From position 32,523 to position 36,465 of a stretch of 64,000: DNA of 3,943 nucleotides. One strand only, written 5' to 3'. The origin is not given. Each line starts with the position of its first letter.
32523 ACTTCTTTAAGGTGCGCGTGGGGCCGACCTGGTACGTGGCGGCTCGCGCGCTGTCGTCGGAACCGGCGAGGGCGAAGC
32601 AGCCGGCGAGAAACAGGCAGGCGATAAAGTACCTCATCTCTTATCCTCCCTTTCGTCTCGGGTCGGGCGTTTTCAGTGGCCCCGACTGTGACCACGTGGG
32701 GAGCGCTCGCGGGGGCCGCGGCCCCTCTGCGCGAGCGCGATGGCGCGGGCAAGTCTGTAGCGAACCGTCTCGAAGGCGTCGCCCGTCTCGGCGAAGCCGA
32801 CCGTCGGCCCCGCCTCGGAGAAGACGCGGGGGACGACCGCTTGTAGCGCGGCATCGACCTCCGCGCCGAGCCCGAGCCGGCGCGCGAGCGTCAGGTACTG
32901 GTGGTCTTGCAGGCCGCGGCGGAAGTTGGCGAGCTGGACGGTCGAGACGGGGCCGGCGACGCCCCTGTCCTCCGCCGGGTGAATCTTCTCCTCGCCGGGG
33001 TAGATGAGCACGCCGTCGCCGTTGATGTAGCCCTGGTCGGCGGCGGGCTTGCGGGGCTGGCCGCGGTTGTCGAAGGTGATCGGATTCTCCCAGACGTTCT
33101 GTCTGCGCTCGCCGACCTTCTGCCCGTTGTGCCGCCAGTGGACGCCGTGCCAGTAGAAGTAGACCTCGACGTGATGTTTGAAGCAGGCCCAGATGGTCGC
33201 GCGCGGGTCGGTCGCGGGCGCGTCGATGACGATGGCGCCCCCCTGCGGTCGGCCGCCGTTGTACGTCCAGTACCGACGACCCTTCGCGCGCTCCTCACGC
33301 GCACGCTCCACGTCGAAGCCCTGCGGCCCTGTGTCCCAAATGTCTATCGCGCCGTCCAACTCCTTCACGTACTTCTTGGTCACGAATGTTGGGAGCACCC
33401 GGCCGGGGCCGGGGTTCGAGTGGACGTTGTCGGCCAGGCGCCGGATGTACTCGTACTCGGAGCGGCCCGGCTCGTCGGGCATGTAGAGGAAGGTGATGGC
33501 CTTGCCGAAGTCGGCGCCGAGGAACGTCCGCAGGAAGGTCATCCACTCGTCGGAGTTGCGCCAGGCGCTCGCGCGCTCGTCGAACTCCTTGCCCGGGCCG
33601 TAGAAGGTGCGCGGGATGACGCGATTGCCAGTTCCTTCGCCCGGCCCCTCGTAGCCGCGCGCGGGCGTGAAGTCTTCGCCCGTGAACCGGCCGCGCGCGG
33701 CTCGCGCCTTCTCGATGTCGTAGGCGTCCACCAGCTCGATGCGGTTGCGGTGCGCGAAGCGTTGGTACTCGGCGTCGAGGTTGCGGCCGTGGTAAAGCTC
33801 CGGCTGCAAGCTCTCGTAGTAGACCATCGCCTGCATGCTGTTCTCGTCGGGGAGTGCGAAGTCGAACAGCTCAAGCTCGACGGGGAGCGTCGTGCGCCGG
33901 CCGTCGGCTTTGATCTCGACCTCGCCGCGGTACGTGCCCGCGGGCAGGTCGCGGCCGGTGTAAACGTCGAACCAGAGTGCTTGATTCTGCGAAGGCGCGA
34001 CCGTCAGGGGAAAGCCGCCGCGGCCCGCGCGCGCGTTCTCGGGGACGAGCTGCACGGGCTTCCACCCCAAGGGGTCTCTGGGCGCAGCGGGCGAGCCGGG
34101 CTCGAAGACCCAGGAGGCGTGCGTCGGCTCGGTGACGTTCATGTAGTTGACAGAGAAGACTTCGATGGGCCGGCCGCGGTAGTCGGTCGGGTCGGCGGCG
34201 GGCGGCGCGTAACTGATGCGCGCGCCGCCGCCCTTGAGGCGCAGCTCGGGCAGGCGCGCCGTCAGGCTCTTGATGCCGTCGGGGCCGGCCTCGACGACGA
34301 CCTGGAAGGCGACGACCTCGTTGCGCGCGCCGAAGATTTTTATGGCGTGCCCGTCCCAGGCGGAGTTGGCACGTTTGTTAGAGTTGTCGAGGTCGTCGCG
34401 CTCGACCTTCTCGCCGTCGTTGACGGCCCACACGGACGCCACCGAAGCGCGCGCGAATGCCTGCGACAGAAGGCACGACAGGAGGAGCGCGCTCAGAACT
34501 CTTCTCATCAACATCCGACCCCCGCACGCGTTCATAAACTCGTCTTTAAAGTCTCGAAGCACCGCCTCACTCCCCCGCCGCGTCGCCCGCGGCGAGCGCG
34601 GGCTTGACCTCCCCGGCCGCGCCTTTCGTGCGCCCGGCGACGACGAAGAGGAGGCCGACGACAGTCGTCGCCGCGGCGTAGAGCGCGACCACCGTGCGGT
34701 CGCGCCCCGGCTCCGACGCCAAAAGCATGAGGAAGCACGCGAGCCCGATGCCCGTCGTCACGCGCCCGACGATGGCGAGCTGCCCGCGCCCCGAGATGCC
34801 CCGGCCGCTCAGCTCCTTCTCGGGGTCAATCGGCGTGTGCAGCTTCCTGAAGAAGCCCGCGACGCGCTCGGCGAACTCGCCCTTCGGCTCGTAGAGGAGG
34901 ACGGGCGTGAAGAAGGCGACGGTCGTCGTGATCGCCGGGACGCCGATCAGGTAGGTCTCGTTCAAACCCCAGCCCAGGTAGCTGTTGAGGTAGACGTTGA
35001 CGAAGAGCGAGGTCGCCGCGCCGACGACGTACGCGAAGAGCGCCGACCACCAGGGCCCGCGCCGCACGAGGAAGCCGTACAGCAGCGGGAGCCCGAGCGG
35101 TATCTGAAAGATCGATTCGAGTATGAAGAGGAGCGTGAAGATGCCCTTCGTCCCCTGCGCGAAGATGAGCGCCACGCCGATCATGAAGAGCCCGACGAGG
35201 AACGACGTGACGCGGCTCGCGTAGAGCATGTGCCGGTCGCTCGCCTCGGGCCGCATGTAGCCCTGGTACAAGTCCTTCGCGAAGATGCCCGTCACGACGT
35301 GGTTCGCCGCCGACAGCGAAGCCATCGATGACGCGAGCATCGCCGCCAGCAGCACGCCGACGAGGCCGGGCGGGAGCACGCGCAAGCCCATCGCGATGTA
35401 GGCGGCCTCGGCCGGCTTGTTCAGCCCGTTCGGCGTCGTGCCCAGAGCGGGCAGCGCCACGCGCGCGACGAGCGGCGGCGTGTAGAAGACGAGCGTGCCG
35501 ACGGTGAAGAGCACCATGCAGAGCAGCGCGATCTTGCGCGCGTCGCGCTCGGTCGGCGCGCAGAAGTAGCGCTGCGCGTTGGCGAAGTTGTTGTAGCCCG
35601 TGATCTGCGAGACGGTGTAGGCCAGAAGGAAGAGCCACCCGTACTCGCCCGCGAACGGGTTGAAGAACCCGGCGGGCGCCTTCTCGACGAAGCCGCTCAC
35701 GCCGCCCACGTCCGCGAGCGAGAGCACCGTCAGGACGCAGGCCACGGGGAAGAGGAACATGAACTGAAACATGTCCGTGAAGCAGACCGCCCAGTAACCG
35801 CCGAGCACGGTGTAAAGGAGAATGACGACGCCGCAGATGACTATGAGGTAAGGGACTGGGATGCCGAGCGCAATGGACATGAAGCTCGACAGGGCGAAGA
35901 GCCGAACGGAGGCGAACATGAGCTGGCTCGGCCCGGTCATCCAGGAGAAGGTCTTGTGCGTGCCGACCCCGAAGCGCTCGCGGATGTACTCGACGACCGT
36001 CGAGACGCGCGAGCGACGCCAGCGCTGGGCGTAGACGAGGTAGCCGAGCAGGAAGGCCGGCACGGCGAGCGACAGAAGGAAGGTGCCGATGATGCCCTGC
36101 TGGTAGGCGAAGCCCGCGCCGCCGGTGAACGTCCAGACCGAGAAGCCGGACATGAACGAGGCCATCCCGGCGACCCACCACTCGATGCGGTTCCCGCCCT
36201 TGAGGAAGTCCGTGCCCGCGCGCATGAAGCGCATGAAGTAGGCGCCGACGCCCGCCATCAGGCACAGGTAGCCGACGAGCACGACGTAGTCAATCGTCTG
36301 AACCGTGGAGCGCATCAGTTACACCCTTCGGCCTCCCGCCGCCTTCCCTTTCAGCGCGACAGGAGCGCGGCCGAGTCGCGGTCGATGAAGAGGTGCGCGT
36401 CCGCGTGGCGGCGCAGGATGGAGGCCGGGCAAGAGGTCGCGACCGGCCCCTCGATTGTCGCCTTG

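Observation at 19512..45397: Sixteen-gene, roughly 26-kb co-directional operon built mostly from uncharacterised enzyme families (main candidate for an undescribed catabolic system)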

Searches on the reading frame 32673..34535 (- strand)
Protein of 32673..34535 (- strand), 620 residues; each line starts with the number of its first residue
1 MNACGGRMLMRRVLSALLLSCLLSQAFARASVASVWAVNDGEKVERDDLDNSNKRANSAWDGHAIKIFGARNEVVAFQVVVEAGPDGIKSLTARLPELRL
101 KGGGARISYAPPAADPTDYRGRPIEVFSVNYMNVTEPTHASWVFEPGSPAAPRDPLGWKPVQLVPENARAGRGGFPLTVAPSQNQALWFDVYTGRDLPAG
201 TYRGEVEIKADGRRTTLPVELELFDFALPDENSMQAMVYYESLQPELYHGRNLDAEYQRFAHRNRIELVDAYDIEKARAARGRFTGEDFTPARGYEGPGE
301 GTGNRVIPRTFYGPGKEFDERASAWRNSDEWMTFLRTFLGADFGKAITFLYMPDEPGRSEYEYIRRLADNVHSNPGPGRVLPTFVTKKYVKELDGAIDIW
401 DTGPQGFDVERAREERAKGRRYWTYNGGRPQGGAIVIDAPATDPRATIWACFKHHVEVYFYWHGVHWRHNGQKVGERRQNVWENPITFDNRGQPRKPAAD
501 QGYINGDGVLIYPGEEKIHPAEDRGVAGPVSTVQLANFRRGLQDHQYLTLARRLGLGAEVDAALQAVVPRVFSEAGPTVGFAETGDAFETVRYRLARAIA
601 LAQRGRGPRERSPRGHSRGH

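Call 4: search_protein_families(library=pfam, proteins=[window:32673-34535:-], max_evalue=0.01)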
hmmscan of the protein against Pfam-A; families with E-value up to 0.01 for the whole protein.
window:32673-34535:- (620 aa): 1 family
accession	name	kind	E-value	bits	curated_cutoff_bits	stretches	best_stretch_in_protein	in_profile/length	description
PF13320.12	GH123_cat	-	7.4e-07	29.3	23.1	1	330-550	134-323/324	Glycoside hydrolase 123, catalytic domain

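Call 6: search_protein_families(library=ncbifam, proteins=[window:32673-34535:-], max_evalue=0.001)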
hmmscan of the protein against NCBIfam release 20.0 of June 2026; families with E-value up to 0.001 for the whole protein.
window:32673-34535:- (620 aa): 0 families

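Call 17: search_solved_structures(query=window:32673-34535:-, max_evalue=1)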
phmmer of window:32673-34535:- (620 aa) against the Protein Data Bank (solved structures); distinct sequences matched with E-value up to 1: 3.
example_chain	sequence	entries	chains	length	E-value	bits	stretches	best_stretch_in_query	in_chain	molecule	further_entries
8k2f_A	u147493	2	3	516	2.1e-15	59.8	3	34-236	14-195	Oligosaccharide-releasing beta-N-acetylgalactosaminidase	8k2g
8k2j_A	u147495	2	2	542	8.8e-05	24.7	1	351-471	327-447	Oligosaccharide/Monosaccharide-releasing beta-N-acetylgalactosaminidase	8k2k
8k2h_B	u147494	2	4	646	0.051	15.6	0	501-551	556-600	Oligosaccharide/Monosaccharide-releasing beta-N-acetylhexosaminidase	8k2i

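Call 40: search_solved_structures(query=window:32673-34508:-, max_evalue=0.01, show_alignments=2)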
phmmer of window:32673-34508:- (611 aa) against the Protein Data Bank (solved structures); distinct sequences matched with E-value up to 0.01: 2.
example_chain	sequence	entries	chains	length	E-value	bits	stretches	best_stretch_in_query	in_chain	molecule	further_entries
8k2f_A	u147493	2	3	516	1.9e-15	59.9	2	25-227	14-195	Oligosaccharide-releasing beta-N-acetylgalactosaminidase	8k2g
8k2j_A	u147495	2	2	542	8.3e-05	24.8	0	342-462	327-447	Oligosaccharide/Monosaccharide-releasing beta-N-acetylgalactosaminidase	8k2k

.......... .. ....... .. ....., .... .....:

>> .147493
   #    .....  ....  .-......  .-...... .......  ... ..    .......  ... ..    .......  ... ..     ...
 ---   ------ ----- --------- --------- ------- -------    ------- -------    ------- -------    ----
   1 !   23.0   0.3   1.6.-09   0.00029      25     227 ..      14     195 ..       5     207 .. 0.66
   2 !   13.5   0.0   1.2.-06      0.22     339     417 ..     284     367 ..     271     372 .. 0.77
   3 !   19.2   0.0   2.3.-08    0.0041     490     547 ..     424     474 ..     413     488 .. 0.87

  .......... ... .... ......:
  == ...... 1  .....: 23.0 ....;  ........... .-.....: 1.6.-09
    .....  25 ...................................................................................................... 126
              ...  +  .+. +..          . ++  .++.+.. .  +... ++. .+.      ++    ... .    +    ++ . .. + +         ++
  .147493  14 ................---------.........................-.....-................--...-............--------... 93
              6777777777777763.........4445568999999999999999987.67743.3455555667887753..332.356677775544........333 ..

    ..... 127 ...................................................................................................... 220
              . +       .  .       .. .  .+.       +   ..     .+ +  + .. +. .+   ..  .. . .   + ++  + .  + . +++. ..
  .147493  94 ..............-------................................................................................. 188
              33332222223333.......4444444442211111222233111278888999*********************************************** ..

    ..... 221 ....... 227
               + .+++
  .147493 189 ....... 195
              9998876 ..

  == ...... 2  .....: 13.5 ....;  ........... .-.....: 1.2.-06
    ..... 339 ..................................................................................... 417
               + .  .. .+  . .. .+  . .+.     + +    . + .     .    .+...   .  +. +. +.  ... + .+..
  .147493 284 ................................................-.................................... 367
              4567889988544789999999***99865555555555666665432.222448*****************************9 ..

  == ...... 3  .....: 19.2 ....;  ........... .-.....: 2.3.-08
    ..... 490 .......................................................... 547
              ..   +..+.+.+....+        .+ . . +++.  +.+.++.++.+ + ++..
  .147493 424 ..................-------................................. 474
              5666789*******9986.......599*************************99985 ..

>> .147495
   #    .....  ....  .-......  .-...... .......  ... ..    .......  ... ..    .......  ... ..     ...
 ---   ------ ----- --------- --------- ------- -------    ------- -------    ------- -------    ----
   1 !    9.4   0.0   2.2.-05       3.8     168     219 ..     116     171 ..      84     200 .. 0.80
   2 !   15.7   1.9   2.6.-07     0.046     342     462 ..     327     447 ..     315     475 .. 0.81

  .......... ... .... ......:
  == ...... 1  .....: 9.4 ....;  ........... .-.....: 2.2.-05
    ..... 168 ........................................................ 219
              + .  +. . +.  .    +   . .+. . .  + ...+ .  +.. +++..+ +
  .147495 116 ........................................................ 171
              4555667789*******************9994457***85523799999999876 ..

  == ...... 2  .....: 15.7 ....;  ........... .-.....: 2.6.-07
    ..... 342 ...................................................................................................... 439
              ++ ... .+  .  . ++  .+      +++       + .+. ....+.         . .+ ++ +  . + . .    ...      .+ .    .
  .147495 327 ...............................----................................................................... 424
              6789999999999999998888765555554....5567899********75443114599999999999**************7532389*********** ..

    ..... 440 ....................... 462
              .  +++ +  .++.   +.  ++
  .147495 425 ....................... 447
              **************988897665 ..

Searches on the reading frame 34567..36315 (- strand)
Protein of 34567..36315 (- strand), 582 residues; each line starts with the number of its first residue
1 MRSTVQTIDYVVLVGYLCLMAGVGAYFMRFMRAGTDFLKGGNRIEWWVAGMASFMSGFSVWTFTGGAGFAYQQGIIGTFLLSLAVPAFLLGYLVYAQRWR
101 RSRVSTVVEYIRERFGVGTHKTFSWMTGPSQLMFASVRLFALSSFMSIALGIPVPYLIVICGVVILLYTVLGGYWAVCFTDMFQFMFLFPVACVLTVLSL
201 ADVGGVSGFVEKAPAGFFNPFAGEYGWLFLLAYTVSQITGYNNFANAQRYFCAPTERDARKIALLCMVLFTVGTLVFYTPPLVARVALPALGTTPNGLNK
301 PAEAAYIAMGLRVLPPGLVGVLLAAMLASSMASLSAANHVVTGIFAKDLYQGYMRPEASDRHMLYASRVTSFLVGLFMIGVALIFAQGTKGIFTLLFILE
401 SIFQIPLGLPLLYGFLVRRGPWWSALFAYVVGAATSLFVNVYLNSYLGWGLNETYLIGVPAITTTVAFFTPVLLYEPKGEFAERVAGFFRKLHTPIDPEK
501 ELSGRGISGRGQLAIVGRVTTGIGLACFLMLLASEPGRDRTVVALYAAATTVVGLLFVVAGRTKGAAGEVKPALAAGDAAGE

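Call 4: search_protein_families(library=pfam, proteins=[window:34567-36315:-], max_evalue=0.01)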
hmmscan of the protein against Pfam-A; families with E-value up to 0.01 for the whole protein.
window:34567-36315:- (582 aa): 1 family
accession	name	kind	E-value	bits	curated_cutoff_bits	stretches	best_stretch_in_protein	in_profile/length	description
PF00474.23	SSF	-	3.7e-36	125.3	22.8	1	38-432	2-406/406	Sodium:solute symporter family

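Call 6: search_protein_families(library=ncbifam, proteins=[window:34567-36315:-], max_evalue=0.001)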
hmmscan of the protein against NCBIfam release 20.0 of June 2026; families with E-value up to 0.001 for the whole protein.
window:34567-36315:- (582 aa): 5 families
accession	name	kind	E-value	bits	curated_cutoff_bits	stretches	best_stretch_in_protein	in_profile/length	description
TIGR00813.1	sss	superfamily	3.9e-47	161.2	184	1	37-432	1-411/411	sodium/solute symporter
TIGR02121.1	Na_Pro_sym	equivalog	2.9e-23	82.4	515.5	1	11-441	5-439/488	sodium/proline symporter PutP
NF007790.0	PRK10484.1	equivalog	1.1e-22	80.6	401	2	247-447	266-459/527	solute:sodium symporter family transporter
TIGR02119.1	panF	equivalog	4.3e-16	59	328.05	1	12-442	6-440/471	sodium/pantothenate symporter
NF011948.0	PRK15419.1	equivalog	4.3e-10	39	955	1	8-439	6-444/502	sodium/proline symporter PutP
